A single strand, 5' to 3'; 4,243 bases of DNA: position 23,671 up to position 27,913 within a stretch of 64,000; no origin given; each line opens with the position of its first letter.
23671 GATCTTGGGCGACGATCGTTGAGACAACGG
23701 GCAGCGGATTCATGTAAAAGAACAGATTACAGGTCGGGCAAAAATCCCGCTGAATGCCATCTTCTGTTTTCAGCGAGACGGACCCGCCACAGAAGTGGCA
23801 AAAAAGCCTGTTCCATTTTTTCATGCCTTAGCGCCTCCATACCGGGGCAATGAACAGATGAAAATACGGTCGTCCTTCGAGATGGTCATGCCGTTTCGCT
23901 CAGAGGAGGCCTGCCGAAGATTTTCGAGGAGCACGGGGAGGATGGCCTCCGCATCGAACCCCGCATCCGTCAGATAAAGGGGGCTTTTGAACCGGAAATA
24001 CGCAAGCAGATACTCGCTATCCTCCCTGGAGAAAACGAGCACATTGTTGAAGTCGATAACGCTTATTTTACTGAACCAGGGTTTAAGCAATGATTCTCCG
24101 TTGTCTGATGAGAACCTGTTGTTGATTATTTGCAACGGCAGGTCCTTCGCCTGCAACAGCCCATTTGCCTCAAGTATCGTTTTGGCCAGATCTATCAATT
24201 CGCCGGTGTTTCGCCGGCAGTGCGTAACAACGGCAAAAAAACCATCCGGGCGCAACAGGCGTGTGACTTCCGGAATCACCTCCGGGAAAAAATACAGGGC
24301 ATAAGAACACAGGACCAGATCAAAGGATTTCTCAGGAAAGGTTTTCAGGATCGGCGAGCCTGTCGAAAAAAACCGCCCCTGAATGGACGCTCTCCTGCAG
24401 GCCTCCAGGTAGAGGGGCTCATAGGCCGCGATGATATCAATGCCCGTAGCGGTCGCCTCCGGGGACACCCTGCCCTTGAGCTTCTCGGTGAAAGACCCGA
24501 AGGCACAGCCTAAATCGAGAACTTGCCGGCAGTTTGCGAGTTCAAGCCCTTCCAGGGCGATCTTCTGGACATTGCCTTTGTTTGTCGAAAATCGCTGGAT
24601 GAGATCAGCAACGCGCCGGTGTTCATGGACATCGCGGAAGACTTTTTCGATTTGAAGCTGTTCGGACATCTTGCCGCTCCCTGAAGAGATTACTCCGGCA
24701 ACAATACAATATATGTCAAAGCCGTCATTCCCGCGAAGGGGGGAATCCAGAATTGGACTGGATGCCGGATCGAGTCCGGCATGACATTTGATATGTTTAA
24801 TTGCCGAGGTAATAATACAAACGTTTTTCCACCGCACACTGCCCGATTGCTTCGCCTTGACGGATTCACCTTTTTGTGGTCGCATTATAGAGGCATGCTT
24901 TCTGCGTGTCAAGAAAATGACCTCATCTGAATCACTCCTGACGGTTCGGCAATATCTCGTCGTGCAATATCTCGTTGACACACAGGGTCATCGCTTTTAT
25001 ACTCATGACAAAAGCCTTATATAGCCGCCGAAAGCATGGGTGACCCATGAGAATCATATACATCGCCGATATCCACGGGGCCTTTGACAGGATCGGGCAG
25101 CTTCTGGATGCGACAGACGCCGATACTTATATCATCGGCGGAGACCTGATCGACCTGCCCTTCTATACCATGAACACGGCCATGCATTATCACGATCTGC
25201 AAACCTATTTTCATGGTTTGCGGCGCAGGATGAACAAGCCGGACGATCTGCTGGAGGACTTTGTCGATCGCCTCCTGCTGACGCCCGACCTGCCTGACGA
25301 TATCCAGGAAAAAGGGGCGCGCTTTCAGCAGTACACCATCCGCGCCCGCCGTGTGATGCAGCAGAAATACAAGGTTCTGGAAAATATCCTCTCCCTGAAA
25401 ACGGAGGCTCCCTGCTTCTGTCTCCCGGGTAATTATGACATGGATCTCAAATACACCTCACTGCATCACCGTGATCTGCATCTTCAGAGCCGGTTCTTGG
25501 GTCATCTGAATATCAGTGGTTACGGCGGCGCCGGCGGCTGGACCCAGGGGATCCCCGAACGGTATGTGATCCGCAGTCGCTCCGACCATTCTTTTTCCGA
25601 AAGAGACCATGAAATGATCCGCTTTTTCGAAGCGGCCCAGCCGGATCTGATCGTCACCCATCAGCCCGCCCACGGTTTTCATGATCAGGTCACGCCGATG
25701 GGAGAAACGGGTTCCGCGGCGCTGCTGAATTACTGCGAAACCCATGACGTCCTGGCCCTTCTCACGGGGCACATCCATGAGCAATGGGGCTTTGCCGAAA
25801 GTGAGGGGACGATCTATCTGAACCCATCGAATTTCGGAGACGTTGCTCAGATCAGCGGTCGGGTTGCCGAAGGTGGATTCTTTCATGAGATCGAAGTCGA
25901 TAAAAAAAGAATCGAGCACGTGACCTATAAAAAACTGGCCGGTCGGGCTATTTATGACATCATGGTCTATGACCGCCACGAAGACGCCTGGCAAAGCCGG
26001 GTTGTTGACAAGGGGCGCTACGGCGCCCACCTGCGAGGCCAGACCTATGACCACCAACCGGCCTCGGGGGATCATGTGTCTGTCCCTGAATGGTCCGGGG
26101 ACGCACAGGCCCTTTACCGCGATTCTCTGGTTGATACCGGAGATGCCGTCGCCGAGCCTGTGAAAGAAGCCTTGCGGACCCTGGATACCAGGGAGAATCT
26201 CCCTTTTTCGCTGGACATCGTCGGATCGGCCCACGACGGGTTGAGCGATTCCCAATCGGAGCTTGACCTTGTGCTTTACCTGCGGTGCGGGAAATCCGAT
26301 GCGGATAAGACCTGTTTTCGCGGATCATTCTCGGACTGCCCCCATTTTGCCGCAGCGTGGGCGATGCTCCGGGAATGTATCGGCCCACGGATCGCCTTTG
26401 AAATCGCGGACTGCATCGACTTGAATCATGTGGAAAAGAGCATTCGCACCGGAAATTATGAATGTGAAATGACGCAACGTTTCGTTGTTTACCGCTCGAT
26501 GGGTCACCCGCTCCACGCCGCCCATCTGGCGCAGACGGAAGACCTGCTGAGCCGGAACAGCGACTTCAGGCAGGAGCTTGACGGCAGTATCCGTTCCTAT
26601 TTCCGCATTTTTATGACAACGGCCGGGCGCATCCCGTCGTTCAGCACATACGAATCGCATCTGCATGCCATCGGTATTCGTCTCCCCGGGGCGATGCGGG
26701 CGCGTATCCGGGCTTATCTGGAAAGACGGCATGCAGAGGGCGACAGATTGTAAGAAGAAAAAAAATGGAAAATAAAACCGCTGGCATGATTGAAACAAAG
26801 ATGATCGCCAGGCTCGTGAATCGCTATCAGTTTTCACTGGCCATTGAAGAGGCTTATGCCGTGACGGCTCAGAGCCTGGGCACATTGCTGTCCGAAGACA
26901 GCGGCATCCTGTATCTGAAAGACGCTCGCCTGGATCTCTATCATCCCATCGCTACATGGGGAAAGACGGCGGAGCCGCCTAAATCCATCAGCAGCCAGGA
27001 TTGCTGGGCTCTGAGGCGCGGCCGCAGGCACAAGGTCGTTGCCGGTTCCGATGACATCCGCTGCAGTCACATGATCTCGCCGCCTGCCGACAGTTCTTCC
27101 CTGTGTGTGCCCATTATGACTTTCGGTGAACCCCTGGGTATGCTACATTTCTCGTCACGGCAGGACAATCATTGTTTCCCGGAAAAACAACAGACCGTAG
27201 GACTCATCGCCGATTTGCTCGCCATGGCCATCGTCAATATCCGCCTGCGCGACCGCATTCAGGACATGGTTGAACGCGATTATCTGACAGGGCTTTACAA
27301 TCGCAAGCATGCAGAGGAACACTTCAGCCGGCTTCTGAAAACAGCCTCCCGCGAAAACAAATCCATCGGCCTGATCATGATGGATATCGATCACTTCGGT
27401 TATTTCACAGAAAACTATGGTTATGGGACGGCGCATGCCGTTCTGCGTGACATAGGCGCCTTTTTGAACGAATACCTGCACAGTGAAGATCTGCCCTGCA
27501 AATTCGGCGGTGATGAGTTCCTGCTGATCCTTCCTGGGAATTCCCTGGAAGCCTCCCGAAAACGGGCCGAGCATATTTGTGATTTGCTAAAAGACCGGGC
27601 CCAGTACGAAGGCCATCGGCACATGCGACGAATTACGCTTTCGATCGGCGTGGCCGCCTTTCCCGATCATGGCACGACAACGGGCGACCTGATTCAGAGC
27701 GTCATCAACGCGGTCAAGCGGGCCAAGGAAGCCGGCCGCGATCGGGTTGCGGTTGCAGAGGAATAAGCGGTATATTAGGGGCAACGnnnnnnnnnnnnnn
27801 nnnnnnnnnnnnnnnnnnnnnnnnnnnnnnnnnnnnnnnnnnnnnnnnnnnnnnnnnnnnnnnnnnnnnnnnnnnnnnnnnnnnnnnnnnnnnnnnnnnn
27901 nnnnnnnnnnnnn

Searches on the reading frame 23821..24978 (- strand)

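Call 46: search_protein_families(library=pfam, proteins=[window:23821-24978:-], max_evalue=0.00001)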
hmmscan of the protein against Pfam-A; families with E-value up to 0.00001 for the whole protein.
window:23821-24978:- (385 aa): 5 families
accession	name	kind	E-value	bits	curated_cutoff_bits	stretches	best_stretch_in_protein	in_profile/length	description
PF08241.18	Methyltransf_11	-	2.5e-10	41.3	21.2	1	154-249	1-94/95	Methyltransferase domain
PF13847.12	Methyltransf_31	-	3.8e-10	40.1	27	1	152-262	6-119/145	Methyltransferase domain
PF13649.12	Methyltransf_25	-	4.2e-10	40.6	27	1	153-246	1-97/97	Methyltransferase domain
PF13489.12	Methyltransf_23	-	1.1e-07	32.2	27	1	119-256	5-122/164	Methyltransferase domain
PF08242.18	Methyltransf_12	-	3.1e-06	28.3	30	1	154-248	1-98/98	Methyltransferase domain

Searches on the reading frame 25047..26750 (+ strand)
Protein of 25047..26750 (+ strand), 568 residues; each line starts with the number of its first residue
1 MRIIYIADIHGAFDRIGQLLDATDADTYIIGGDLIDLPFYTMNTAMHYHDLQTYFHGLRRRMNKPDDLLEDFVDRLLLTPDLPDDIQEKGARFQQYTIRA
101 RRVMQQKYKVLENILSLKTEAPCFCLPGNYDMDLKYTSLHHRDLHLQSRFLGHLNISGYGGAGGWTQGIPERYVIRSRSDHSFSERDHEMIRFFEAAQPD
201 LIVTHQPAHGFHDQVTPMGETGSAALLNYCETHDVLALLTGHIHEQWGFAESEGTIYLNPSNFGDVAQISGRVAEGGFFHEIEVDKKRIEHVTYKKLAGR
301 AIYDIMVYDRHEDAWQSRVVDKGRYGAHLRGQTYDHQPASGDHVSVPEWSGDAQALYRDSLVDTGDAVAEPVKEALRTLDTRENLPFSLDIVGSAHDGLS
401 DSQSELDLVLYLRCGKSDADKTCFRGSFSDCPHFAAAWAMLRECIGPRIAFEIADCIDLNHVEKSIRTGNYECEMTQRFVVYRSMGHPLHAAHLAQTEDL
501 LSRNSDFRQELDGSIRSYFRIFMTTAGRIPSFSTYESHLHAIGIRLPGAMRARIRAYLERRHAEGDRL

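Call 47: search_protein_families(library=pfam, proteins=[window:25047-26750:+], max_evalue=0.00001)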
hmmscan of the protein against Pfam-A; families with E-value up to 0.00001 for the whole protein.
window:25047-26750:+ (568 aa): 1 family
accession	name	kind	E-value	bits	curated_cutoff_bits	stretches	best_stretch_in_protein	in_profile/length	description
PF00149.33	Metallophos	-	1.1e-10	42.7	21.5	1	47-245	14-190/191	Calcineurin-like phosphoesterase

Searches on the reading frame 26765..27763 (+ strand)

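Call 47: search_protein_families(library=pfam, proteins=[window:26765-27763:+], max_evalue=0.00001)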
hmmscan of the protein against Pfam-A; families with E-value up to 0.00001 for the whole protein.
window:26765-27763:+ (333 aa): 3 families
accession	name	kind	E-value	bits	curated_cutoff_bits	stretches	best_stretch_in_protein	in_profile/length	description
PF00990.26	GGDEF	-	1.2e-34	119.9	23.8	1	171-327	3-161/161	Diguanylate cyclase, GGDEF domain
PF01590.32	GAF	-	6.8e-07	30.3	22.4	1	27-156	2-133/133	GAF domain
PF13492.12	GAF_3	-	2.1e-06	28.6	27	1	28-156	3-127/129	GAF domain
